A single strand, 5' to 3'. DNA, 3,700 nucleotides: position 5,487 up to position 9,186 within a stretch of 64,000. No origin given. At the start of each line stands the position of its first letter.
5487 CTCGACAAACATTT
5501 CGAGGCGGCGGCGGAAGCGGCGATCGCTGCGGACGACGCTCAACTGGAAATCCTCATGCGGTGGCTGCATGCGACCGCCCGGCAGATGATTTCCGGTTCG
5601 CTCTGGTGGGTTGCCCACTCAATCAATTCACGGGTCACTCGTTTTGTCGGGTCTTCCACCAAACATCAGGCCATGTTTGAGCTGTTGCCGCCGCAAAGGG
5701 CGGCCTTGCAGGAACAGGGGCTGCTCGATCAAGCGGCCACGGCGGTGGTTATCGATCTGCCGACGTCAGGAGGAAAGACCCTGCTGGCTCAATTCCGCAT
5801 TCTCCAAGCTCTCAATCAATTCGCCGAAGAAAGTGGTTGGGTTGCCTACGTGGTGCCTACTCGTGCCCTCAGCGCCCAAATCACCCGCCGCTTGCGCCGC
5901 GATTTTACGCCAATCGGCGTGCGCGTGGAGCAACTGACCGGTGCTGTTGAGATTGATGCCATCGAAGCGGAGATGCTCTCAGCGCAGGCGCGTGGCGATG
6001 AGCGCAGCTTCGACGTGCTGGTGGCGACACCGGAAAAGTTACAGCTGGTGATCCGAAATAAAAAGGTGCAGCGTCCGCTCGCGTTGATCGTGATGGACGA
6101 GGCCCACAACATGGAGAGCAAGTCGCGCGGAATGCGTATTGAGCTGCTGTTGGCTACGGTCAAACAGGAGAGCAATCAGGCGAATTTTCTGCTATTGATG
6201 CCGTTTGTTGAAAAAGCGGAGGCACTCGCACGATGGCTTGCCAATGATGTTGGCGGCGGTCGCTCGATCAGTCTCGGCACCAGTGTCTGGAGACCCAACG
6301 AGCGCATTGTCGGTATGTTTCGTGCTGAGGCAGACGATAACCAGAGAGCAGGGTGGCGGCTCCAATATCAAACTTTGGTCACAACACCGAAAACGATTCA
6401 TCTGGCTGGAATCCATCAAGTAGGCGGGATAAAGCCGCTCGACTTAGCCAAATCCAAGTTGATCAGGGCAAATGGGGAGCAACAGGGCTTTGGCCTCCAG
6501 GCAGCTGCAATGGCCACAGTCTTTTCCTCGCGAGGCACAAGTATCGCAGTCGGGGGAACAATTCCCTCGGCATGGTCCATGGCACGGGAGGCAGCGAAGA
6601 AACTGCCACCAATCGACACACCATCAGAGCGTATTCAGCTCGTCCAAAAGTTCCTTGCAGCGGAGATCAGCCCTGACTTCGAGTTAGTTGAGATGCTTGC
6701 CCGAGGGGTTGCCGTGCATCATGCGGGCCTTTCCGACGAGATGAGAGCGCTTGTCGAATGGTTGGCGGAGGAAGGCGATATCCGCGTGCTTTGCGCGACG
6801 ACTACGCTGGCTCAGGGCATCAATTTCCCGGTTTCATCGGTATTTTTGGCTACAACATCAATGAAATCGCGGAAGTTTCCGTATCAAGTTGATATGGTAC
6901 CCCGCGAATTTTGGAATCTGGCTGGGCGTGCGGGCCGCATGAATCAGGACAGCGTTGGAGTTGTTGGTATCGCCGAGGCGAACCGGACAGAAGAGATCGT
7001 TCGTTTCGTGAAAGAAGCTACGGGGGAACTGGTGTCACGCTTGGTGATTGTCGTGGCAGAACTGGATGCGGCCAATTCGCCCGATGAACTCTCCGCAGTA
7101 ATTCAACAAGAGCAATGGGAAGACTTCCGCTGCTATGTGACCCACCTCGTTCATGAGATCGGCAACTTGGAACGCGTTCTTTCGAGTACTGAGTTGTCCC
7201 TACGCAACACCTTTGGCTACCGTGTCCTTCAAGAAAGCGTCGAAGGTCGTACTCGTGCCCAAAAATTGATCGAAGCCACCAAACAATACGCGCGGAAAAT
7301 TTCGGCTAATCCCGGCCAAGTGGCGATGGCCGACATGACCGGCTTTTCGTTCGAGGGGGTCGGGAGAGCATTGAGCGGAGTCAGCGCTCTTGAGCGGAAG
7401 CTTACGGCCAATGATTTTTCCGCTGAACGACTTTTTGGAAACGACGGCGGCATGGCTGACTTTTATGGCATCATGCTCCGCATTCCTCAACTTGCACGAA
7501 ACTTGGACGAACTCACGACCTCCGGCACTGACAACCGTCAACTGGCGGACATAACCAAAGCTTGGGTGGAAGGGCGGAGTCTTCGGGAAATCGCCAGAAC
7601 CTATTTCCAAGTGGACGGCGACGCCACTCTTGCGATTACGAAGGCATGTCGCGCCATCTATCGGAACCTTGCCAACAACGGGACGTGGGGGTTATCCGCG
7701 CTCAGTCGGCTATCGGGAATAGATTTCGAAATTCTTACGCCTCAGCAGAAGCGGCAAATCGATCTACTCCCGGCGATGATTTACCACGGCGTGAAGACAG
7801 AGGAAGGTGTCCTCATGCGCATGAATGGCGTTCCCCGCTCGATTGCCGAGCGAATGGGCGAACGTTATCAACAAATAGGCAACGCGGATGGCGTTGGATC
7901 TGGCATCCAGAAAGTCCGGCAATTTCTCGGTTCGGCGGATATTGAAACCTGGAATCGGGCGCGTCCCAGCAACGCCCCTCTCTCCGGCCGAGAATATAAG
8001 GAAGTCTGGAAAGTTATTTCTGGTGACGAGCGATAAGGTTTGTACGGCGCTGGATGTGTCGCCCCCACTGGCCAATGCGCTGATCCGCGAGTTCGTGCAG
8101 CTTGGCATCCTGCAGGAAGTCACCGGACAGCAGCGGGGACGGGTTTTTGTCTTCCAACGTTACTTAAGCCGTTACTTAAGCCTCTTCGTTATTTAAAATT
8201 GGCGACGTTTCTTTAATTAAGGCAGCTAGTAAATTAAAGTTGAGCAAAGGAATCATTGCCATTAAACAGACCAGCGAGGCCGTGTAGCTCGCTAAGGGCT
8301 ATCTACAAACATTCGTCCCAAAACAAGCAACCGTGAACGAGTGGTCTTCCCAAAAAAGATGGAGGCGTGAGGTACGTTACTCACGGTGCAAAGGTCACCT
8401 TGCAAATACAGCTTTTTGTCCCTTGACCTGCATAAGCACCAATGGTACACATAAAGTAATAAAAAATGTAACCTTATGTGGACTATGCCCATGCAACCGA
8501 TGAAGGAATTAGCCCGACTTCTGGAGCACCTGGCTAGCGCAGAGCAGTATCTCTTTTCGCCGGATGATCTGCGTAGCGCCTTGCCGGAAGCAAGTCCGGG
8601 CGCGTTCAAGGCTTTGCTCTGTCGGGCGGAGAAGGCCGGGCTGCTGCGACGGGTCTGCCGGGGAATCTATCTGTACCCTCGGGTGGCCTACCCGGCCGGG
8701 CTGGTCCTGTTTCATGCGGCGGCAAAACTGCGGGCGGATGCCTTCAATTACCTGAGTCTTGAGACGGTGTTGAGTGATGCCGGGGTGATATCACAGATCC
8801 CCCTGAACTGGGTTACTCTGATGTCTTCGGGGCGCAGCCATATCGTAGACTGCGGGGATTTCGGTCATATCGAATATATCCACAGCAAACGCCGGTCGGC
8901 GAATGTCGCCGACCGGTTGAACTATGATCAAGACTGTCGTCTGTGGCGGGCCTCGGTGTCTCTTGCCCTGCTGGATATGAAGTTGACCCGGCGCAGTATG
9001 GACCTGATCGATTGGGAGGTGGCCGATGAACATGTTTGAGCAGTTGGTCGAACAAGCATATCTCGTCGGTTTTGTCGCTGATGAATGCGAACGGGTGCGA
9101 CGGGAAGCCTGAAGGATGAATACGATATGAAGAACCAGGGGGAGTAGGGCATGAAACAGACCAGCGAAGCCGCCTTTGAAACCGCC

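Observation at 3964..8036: Intact Hachiman-like nuclease-helicase pair nested inside a type I R-M operon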

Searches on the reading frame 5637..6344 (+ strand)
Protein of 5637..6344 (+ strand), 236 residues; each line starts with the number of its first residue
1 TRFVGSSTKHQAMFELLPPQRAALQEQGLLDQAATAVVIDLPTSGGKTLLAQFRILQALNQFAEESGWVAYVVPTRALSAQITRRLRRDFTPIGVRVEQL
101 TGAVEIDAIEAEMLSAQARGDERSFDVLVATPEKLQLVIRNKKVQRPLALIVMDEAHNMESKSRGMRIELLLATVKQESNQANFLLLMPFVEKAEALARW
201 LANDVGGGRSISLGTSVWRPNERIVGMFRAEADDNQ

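Call 57: search_solved_structures(query=window:5637-6344:+, max_evalue=0.00001, show_alignments=5)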
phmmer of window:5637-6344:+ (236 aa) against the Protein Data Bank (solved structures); distinct sequences matched with E-value up to 0.00001: 36.
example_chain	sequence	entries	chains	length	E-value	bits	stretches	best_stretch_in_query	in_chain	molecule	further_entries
7zpq_CA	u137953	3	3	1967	8.1e-18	67.9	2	38-182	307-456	SLH1 isoform 1 | RQC trigger complex helicase SLH1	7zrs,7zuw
8vx9_B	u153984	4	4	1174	2.7e-17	66.2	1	11-221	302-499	HamB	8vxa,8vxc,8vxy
8alz_B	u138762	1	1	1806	1.4e-15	60.7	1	38-182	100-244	Activating signal cointegrator 1 complex subunit 3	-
2zj2_A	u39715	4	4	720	8.8e-14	54.7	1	6-204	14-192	Putative ski2-type helicase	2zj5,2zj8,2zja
2p6r_A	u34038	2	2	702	4.5e-12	49.2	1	8-204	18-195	afUHEL308 HELICASE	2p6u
9b15_A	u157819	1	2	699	4.6e-12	49.1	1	8-204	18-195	ATP-dependent DNA helicase Hel308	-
4f92_B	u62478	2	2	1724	1.9e-10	43.9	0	37-202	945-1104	U5 small nuclear ribonucleoprotein 200 kDa helicase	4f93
6qdv_B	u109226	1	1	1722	1.9e-10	43.9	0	37-202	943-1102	U5 small nuclear ribonucleoprotein 200 kDa helicase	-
4f91_B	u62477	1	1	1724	1.9e-10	43.9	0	37-202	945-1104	U5 small nuclear ribonucleoprotein 200 kDa helicase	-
5urj_A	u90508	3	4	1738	1.9e-10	43.8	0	37-202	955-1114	U5 small nuclear ribonucleoprotein 200 kDa helicase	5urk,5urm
4kit_B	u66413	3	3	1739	1.9e-10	43.8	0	37-202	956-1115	U5 small nuclear ribonucleoprotein 200 kDa helicase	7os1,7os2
6s8q_B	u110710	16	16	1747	2e-10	43.8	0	37-202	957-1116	U5 small nuclear ribonucleoprotein 200 kDa helicase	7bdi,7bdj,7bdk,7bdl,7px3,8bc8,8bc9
6s8o_B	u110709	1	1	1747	2.2e-10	43.7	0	37-202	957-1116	U5 small nuclear ribonucleoprotein 200 kDa helicase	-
6s9i_B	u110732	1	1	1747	2.3e-10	43.6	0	37-202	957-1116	U5 small nuclear ribonucleoprotein 200 kDa helicase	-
3jcr_C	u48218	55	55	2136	3.4e-10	43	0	37-202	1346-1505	hBrr2 | U5 small nuclear ribonucleoprotein 200 kDa helicase | Brr2, U5 small nuclear ribonucleoprotein 200 kDa helicase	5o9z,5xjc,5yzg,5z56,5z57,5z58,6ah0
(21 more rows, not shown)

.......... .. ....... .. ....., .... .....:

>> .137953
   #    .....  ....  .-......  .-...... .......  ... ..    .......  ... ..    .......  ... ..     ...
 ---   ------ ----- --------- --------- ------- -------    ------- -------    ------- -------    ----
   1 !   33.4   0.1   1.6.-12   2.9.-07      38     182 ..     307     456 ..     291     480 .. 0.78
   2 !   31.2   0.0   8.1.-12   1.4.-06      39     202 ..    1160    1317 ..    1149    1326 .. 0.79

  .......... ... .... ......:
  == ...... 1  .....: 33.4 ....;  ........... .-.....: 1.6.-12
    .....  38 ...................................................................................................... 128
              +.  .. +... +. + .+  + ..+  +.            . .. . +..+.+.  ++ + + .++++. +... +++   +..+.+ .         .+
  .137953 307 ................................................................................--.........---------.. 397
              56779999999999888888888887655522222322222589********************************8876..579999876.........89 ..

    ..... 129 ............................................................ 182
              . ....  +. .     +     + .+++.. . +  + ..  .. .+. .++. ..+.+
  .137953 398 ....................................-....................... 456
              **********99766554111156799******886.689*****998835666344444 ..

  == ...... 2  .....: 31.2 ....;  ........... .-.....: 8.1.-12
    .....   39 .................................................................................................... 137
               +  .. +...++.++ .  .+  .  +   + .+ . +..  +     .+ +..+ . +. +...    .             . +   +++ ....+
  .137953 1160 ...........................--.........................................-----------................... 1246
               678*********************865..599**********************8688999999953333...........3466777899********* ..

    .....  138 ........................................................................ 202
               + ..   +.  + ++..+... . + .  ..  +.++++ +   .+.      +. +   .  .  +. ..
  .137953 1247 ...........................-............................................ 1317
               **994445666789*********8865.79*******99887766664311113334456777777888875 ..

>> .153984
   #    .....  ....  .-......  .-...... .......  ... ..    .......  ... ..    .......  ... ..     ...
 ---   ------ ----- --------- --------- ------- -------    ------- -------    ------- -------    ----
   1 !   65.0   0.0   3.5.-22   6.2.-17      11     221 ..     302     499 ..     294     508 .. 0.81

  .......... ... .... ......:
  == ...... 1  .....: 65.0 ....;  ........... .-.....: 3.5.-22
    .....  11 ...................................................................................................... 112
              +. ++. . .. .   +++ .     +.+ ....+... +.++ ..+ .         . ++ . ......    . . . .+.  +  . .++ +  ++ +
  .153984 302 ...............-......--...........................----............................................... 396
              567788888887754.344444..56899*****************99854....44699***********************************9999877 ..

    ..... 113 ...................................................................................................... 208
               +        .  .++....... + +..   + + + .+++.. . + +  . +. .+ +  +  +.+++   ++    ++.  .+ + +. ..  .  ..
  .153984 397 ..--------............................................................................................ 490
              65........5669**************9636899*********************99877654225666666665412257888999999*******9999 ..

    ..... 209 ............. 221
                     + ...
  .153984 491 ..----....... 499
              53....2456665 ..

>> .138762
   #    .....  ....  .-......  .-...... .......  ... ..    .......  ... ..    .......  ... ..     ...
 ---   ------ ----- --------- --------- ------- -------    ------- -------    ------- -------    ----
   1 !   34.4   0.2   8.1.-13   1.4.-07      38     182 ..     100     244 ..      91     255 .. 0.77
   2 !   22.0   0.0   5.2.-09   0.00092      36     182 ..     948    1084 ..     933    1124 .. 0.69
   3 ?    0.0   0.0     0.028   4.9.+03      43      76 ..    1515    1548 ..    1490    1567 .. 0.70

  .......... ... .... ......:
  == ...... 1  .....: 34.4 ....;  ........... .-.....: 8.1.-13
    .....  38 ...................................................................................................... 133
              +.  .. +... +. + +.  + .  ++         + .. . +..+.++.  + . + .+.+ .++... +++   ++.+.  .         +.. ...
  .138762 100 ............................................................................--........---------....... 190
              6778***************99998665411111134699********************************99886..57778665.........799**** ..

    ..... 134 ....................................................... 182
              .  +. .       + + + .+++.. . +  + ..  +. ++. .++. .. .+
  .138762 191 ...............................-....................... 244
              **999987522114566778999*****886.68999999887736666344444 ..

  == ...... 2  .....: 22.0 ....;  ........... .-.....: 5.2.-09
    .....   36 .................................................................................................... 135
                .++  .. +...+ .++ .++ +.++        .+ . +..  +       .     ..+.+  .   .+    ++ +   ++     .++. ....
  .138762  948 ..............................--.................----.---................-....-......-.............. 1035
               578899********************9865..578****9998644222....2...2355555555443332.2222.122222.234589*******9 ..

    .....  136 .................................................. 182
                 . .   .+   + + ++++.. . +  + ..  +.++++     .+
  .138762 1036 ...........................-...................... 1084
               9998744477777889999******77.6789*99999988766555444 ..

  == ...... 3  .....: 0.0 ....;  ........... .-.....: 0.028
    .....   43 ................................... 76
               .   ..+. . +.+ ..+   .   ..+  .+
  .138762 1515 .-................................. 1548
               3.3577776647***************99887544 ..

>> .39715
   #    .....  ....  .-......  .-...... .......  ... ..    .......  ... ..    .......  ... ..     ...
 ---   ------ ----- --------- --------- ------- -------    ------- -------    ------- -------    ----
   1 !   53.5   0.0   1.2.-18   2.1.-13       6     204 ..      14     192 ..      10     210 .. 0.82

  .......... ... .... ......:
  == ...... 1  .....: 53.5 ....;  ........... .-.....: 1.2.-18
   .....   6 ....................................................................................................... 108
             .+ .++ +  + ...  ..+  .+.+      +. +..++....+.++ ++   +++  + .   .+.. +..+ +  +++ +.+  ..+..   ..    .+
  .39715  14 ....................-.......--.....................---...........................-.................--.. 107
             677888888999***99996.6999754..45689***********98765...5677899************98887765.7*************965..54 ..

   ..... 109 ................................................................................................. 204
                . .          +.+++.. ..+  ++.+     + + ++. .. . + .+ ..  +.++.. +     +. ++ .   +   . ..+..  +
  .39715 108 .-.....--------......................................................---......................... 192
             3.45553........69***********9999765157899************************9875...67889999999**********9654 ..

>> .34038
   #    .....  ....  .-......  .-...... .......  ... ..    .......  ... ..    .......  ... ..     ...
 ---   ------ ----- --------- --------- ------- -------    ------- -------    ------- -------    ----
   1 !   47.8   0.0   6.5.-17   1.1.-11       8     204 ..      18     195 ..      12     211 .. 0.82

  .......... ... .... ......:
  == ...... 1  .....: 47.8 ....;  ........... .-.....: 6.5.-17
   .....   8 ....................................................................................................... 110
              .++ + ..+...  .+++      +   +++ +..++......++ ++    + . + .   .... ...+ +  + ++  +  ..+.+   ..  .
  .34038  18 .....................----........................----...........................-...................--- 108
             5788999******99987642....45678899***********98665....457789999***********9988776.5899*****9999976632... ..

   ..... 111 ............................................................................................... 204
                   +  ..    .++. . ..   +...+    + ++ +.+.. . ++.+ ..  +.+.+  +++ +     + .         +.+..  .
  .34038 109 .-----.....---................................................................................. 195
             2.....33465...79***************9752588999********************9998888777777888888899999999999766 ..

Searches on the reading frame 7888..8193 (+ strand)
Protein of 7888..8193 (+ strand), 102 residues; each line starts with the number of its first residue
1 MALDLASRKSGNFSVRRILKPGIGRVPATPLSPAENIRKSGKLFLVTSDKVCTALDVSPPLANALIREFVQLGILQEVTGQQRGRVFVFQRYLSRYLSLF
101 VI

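Call 3: search_protein_families(library=padloc, proteins=[window:7888-8193:+], max_evalue=0.01)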
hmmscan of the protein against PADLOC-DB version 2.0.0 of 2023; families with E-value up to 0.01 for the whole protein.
window:7888-8193:+ (102 aa): 1 family
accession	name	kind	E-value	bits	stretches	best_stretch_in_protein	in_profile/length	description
PDLC03963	SoFic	-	9.3e-07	26.5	1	44-94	306-356/361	-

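Call 4: search_protein_families(library=pfam, proteins=[window:7888-8193:+], max_evalue=0.01)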
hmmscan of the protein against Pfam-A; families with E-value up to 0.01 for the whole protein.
window:7888-8193:+ (102 aa): 0 families

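Call 5: search_protein_families(library=ncbifam, proteins=[window:7888-8193:+], max_evalue=0.01)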
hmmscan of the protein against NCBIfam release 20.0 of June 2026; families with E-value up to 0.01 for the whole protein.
window:7888-8193:+ (102 aa): 0 families

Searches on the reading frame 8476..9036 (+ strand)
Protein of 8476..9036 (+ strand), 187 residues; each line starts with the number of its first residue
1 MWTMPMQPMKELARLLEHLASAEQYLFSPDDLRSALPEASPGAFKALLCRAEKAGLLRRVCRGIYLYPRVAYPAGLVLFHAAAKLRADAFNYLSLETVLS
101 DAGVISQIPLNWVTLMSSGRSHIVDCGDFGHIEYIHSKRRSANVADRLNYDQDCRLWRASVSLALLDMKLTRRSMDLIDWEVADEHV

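Call 3: search_protein_families(library=padloc, proteins=[window:8476-9036:+], max_evalue=0.01)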
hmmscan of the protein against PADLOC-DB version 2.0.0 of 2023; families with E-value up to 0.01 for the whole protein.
window:8476-9036:+ (187 aa): 14 families
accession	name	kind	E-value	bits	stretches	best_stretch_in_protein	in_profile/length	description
PDLC02232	AbiEi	-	9.1e-60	199.5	1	8-185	2-176/177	AbiEi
PDLC02226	AbiEi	-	2.3e-07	28.9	1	22-141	15-132/202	AbiEi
PDLC02241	AbiEi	-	3.4e-07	28.2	1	28-167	16-143/199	AbiEi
PDLC02240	AbiEi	-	7e-07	27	1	12-169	4-159/216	AbiEi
PDLC02267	AbiEi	-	2.5e-06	25.1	1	13-76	7-64/252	AbiEi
PDLC02266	AbiEi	-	2.2e-05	22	1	12-67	3-57/258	AbiEi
PDLC02274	AbiEi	-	3.9e-05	21.4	1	43-152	33-143/217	AbiEi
PDLC02282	AbiEi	-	0.0003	18.2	1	12-66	3-56/260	AbiEi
PDLC02255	AbiEi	-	0.00048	17.8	1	15-118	4-98/186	AbiEi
PDLC02244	AbiEi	-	0.0033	14.8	1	48-107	36-94/292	AbiEi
PDLC02283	AbiEi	-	0.0042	14.8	1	42-85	29-72/201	AbiEi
PDLC02225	AbiEi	-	0.0066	14.2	1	45-119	32-99/198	AbiEi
PDLC02272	AbiEi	-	0.0069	14.2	1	45-139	30-119/200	AbiEi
PDLC02252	AbiEi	-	0.0082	13.8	0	13-72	4-62/259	AbiEi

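Call 4: search_protein_families(library=pfam, proteins=[window:8476-9036:+], max_evalue=0.01)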
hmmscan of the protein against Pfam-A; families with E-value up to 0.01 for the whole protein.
window:8476-9036:+ (187 aa): 2 families
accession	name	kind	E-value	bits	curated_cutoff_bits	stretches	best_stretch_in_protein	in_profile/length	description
PF13338.12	AbiEi_4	-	2.1e-06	28.2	25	1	15-68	2-49/49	Transcriptional regulator, AbiEi antitoxin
PF19570.5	DUF6088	-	0.0011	19.2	25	1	39-121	24-110/172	Family of unknown function (DUF6088)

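Call 5: search_protein_families(library=ncbifam, proteins=[window:8476-9036:+], max_evalue=0.01)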
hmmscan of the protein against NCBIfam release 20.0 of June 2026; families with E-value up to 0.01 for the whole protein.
window:8476-9036:+ (187 aa): 1 family
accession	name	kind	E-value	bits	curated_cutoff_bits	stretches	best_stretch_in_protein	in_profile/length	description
NF047376.1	TAA_AbiEi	equivalog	2.1e-54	183.8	150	1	9-179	3-172/172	type IV toxin-antitoxin system AbiEi family antitoxin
